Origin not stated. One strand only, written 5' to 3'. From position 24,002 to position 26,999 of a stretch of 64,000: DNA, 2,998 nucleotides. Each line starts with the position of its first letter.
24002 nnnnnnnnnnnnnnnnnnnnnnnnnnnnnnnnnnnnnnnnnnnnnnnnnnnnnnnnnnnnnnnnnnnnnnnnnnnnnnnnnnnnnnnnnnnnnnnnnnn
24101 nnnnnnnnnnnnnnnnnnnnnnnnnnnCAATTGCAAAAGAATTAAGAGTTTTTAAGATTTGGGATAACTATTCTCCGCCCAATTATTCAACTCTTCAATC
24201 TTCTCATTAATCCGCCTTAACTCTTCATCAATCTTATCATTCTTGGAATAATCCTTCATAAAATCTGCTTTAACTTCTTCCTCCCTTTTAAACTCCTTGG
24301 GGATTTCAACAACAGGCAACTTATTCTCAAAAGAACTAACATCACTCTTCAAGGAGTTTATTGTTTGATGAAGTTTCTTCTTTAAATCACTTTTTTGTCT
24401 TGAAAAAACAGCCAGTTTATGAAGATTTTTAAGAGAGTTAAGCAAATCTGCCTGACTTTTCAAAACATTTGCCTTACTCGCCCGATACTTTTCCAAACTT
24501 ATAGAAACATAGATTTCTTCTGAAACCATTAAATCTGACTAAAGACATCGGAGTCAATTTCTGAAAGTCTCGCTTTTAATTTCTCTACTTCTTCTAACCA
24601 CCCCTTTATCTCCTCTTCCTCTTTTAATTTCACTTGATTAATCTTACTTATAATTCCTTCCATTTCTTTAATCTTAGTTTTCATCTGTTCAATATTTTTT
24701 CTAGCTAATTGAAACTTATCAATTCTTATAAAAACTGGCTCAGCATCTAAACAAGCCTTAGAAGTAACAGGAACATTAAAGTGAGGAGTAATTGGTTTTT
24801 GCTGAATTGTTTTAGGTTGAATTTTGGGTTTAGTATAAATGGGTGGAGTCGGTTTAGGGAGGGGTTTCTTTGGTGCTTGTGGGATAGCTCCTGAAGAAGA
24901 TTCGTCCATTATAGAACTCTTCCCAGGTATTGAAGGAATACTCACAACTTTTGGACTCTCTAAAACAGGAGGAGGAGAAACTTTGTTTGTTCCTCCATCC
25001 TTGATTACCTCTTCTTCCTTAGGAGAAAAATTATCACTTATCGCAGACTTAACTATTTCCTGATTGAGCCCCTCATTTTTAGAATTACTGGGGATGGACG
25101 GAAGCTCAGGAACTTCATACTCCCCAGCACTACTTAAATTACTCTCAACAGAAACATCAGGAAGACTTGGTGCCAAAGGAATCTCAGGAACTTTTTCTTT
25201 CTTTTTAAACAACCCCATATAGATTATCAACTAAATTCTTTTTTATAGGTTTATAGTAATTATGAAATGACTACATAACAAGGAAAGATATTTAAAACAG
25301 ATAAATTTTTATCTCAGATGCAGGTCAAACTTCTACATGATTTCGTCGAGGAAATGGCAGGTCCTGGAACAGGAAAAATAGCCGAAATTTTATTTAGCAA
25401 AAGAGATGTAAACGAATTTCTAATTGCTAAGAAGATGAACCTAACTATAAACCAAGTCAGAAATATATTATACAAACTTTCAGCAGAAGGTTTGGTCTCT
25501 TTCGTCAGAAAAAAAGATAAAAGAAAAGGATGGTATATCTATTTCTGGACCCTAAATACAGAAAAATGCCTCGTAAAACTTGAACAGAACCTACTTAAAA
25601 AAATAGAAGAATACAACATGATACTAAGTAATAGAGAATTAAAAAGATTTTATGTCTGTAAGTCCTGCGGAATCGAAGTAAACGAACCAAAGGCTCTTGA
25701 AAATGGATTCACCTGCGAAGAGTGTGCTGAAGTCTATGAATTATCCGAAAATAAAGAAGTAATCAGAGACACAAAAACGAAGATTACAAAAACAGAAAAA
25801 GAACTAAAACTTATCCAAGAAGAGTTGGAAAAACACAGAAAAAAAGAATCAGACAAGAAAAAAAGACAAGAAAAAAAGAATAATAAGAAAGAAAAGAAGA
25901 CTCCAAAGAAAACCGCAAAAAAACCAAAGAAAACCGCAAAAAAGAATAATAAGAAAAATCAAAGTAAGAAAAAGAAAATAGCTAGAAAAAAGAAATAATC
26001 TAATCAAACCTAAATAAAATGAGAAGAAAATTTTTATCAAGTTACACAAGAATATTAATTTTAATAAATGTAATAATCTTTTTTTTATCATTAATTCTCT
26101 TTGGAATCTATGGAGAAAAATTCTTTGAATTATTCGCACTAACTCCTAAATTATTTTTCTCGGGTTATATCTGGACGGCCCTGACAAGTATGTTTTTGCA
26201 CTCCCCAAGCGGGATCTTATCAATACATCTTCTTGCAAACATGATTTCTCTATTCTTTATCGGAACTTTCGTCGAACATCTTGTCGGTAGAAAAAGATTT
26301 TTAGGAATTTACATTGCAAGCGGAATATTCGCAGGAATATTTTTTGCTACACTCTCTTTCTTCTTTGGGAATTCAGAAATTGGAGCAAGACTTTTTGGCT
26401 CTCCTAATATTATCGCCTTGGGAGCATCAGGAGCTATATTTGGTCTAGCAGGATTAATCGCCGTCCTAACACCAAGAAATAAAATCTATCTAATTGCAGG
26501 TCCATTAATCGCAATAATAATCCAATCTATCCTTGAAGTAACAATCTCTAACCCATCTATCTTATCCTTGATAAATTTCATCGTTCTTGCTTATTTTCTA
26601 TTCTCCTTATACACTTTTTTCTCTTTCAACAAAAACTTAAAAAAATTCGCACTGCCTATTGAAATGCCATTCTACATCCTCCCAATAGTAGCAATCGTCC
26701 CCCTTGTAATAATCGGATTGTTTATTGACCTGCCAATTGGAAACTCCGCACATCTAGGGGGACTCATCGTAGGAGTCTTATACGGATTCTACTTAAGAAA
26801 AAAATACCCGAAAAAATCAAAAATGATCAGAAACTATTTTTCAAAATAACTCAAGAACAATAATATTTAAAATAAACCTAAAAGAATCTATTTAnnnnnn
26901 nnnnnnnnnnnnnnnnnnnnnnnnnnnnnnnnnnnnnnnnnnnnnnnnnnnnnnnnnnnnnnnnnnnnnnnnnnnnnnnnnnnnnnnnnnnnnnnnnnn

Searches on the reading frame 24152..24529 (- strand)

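Call 3: search_protein_families(library=pfam, proteins=[window:24152-24529:-], max_evalue=1)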
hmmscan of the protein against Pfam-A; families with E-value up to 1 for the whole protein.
window:24152-24529:- (125 aa): 12 families
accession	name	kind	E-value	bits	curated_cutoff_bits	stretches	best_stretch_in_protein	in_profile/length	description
PF07303.18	Occludin_ELL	-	0.0019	19.4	31.2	1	81-120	8-47/101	Occludin homology domain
PF01441.24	Lipoprotein_6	-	0.0071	16.8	27.8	1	44-119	77-154/170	Lipoprotein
PF11083.13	Relaxase_C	-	0.046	14.4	30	1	98-119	36-57/125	C-terminal helical hairpin domain from relaxase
PF10552.14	ORF6C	-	0.066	13.6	22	0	49-77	8-36/114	ORF6C domain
PF09177.16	STX6_10_61_N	-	0.085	13.8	29.4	1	27-84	18-78/99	Syntaxin 6/10/61, N-terminal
PF03961.19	FapA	-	0.095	12.7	31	1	39-121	145-229/272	Flagellar Assembly Protein A beta solenoid domain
PF10241.14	KxDL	-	0.14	12.9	27.2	1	83-124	43-84/86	Uncharacterized conserved protein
PF23474.1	Acb1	-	0.34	11.1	27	1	6-69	3-68/144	Anti-CBASS protein Acb1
PF09769.14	ApoO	-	0.39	11.1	31.4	0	49-125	16-70/131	Apolipoprotein O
PF19191.5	HEF_HK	-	0.42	11.6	24.1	0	103-121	16-34/67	HEF_HK domain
PF11068.13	YlqD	-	0.5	11.2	27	1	41-118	13-90/131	YlqD protein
PF08696.17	Dna2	-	0.53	10.4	22.4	0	18-84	107-171/204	DNA replication factor Dna2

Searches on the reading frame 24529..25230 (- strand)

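Call 3: search_protein_families(library=pfam, proteins=[window:24529-25230:-], max_evalue=1)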
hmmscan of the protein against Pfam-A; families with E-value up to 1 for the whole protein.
window:24529-25230:- (233 aa): 5 families
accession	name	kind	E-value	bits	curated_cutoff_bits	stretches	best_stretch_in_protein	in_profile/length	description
PF03997.17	VPS28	-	0.0037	17.5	24.5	1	139-224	78-167/188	VPS28 protein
PF06419.17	COG6_N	-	0.0075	16.8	27.4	1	170-226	32-88/114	Conserved oligomeric complex COG6, N-terminal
PF13851.11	GAS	-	0.015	15.2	32.3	1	172-228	27-83/200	Growth-arrest specific micro-tubule binding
PF18052.6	Rx_N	-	0.06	13.9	27.7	1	174-218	21-64/93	Rx N-terminal domain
PF04102.17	SlyX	-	0.17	13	30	1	178-228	3-53/67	SlyX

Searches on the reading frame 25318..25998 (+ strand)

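Call 3: search_protein_families(library=pfam, proteins=[window:25318-25998:+], max_evalue=1)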
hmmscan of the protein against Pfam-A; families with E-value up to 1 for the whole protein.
window:25318-25998:+ (226 aa): 8 families
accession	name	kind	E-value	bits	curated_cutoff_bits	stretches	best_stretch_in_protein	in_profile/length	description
PF02002.24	TFIIE_alpha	-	4.4e-14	52.7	22.9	1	5-88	2-85/105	TFIIE alpha subunit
PF04641.18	Rtf2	-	0.0056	16.5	27.4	1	109-220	124-230/258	Rtf2 RING-finger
PF22536.2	POLR3C_WHD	-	0.02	15.3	30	1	9-62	4-57/77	POLR3C, C-terminal winged-helix domain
PF18439.7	zf_UBZ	-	0.089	12.9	25.6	0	112-128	3-19/32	Ubiquitin-Binding Zinc Finger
PF08221.17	HTH_9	-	0.094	13.3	23.4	1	15-63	12-60/62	RNA polymerase III subunit RPC82 helix-turn-helix domain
PF04703.18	FaeA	-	0.13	13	20.7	1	36-79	21-60/62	FaeA-like protein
PF20544.3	DUF6758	-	0.21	11.3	27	1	113-154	6-47/208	Family of unknown function (DUF6758)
PF13717.11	Zn_ribbon_4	-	0.27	11.7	30.3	1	132-156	4-26/36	zinc-ribbon domain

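Call 4: search_protein_families(library=ncbifam, proteins=[window:25318-25998:+], max_evalue=1)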
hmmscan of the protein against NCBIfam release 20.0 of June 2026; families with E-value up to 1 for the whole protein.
window:25318-25998:+ (226 aa): 13 families
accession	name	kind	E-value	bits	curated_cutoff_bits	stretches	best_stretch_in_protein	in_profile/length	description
NF004910.0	PRK06266.1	equivalog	7e-31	106.8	180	1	17-167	30-180/185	transcription initiation factor E subunit alpha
TIGR00373.1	TIGR00373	equivalog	4.4e-26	91.3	149.5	1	4-164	2-162/162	transcription factor E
NF040939.2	trans_reg_lrs14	equivalog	9.3e-05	22.4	90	1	24-92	30-99/103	Lrs14 family HTH-type transcriptional regulator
NF053606.1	Sta1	subfamily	0.00034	20.7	80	1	22-92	26-97/100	Sta1 family transcriptional regulator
TIGR00384.1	dhsB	subfamily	0.00035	20.1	88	1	72-194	12-138/222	succinate dehydrogenase and fumarate reductase iron-sulfur protein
NF041909.1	HVO_2753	equivalog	0.035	14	80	1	107-138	5-34/59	HVO_2753 family zinc finger protein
NF041070.1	carrier_LysW_Arch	domain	0.037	14.1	75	1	113-147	4-40/57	alpha-aminoadipate/glutamate carrier protein LysW/ArgW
NF011481.0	PRK14890.1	equivalog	0.048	13.7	61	1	108-139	6-36/61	putative Zn-ribbon RNA-binding protein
TIGR02102.1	pullulan_Gpos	equivalog_domain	0.081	10.6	1042.25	1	65-218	932-1073/1113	pullulanase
NF047418.1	teichoic_AuxB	equivalog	0.15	11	300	1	149-225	249-325/345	lipoteichoic acid stability factor AuxB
NF052398.1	Agg_Promo_Fact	equivalog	0.24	11.5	170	1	130-224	48-141/202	aggregation-promoting factor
NF010381.0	PRK13808.1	equivalog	0.37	10.2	426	1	152-223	223-296/335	adenylate kinase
NF046048.1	NlpC_P60_DIP1281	equivalog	0.44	9.3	517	1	141-219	193-272/587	DIP1281 family NlpC/P60 protein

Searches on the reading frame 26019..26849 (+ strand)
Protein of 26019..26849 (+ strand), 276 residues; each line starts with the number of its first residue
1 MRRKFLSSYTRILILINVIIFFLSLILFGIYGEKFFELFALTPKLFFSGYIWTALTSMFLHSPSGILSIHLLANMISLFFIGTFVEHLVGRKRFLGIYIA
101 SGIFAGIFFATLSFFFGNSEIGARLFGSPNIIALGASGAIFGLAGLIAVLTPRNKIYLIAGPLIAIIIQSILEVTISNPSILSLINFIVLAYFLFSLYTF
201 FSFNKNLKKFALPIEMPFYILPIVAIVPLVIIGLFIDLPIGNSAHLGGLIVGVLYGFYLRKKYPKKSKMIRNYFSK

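Call 3: search_protein_families(library=pfam, proteins=[window:26019-26849:+], max_evalue=1)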
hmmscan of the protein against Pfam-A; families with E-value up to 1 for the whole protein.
window:26019-26849:+ (276 aa): 2 families
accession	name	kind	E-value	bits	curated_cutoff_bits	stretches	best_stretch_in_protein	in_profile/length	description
PF01694.28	Rhomboid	-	2.5e-24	86.6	22.6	2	50-171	3-108/143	Rhomboid domain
PF08551.15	DUF1751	-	0.018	16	22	1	43-115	1-68/99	Eukaryotic integral membrane protein (DUF1751)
